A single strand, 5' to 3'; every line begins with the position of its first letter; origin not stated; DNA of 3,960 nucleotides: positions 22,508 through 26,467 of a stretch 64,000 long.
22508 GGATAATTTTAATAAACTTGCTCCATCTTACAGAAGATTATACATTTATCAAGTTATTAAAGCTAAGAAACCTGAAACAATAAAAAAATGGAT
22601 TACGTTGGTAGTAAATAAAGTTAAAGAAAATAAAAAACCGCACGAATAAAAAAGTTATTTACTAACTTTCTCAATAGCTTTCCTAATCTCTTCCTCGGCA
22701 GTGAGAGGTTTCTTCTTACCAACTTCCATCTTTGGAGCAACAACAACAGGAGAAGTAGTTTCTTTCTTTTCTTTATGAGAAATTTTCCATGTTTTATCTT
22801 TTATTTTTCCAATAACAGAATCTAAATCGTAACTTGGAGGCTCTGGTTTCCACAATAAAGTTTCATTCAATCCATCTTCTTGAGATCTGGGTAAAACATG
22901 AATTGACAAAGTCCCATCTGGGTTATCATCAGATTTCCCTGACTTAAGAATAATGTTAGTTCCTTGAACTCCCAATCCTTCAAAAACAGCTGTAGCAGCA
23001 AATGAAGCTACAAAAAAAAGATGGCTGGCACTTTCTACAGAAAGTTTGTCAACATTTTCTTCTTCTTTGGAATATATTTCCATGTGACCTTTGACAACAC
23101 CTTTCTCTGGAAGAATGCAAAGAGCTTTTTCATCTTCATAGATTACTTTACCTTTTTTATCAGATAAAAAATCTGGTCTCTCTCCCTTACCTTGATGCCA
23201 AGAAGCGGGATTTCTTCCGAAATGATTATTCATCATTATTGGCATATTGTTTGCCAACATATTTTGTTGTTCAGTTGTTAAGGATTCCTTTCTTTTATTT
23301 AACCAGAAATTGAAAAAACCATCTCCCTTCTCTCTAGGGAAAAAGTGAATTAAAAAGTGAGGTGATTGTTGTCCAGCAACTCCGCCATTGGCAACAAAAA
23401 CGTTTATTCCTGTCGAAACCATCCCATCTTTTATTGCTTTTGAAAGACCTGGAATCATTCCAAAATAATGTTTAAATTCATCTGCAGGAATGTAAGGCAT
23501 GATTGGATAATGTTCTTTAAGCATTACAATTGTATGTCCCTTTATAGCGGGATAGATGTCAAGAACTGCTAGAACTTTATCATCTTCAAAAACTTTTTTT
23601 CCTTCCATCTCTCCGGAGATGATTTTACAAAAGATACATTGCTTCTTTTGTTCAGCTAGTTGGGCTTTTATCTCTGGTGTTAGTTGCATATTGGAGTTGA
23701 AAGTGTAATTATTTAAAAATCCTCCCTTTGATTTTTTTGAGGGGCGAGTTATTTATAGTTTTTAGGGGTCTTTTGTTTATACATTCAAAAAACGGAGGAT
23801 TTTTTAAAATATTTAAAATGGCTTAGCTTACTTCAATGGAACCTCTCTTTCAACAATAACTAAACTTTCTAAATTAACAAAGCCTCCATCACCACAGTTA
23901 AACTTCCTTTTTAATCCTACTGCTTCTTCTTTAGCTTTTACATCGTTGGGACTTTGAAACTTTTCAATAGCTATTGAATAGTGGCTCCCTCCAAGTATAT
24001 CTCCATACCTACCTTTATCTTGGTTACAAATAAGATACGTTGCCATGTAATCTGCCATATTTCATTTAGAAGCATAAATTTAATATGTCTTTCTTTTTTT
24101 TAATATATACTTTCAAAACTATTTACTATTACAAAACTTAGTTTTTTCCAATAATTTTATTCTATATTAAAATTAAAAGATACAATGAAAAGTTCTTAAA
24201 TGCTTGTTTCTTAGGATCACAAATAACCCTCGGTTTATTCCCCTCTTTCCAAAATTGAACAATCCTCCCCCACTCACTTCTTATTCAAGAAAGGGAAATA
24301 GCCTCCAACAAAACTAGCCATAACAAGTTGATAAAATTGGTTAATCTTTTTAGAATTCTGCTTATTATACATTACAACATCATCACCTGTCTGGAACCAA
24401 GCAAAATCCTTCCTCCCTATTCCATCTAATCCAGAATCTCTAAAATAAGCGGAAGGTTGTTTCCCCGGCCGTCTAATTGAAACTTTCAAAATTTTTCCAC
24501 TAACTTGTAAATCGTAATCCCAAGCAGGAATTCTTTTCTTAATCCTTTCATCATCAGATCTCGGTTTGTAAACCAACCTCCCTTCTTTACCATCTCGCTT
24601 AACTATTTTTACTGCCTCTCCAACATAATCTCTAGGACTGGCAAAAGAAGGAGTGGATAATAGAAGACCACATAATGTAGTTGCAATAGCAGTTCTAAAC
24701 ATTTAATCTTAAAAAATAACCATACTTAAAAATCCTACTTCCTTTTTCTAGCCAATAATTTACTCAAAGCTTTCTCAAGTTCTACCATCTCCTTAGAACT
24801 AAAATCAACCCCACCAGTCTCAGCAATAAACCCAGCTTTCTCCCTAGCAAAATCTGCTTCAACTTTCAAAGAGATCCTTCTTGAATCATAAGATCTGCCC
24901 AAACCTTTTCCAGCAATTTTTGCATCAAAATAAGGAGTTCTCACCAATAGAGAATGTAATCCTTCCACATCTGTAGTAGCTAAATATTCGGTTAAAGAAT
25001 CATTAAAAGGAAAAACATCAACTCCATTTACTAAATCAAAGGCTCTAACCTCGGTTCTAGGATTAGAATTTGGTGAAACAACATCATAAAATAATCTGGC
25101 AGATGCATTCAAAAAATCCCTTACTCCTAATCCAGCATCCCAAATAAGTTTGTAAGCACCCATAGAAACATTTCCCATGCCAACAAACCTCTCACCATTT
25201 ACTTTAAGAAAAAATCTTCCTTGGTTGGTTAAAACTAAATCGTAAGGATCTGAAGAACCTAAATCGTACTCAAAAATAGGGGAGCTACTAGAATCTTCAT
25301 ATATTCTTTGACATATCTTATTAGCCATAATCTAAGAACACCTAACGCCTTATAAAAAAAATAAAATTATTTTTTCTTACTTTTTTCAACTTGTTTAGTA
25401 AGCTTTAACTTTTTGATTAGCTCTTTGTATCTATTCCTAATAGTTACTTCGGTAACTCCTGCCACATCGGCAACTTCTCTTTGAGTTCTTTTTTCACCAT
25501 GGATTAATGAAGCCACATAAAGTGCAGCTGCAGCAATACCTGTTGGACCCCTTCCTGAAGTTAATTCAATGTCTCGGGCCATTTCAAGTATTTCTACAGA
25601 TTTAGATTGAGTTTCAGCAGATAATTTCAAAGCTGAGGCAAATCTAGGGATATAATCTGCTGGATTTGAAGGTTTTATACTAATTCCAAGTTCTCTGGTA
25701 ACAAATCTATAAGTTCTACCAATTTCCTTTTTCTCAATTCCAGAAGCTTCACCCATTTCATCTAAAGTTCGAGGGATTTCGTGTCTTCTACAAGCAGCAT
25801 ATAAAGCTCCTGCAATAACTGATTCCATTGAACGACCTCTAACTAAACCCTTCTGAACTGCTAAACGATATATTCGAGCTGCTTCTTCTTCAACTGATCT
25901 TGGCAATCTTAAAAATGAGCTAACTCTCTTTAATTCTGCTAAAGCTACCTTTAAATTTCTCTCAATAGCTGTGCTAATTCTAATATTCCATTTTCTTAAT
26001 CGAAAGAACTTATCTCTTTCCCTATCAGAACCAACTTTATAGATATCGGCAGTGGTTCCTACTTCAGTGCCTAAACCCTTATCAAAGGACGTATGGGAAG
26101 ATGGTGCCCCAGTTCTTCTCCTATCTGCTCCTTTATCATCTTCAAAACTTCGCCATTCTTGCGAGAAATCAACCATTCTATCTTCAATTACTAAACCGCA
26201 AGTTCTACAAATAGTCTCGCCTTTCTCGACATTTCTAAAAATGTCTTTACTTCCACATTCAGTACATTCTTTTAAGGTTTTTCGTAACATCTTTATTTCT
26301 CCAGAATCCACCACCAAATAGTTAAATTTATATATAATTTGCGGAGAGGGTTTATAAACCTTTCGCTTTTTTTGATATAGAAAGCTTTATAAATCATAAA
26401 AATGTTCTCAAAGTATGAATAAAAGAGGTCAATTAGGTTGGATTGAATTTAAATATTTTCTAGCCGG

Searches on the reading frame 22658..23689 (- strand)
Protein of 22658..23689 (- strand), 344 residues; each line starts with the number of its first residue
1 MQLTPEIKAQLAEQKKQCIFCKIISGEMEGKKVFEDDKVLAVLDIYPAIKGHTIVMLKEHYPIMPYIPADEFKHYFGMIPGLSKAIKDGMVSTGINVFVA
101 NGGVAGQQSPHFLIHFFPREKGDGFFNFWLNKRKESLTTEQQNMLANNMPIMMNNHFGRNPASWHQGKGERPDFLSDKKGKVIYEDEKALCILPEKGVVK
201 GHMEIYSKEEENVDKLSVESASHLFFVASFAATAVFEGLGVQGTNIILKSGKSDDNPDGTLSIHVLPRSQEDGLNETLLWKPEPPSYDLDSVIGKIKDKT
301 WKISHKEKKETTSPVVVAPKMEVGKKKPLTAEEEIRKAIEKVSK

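Call 3: search_protein_families(library=pfam, proteins=[window:22658-23689:-], max_evalue=0.01)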
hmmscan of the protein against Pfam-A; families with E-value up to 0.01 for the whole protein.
window:22658-23689:- (344 aa): 2 families
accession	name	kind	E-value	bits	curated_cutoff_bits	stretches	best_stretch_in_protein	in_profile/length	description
PF01230.28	HIT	-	1.9e-19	70.6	21.5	1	26-121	2-97/98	HIT domain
PF11969.13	DcpS_C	-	4.5e-07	30.8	24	1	17-62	1-46/114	Scavenger mRNA decapping enzyme C-term binding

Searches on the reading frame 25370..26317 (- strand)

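Call 9: search_protein_families(library=pfam, proteins=[window:25370-26317:-], max_evalue=0.001)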
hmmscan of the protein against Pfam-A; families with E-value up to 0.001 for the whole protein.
window:25370-26317:- (316 aa): 5 families
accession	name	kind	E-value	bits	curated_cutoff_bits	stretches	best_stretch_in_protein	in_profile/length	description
PF00382.24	TFIIB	-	8.8e-48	160.7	23.6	2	216-303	5-92/92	Transcription factor TFIIB repeat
PF08271.17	Zn_Ribbon_TF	-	9e-12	44.8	29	1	18-58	3-43/43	TFIIB zinc-binding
PF04545.22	Sigma70_r4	-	1.7e-05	24.7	24.1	1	271-305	15-49/50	Sigma-70, region 4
PF08273.17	Zn_Ribbon_Prim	-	0.00024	21.8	23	1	17-41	5-32/37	Zinc-binding domain of primase-helicase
PF11781.13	Zn_ribbon_RRN7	-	0.00025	21.1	27.1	1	16-45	5-32/32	Zinc-finger of RNA-polymerase I-specific TFIIB, Rrn7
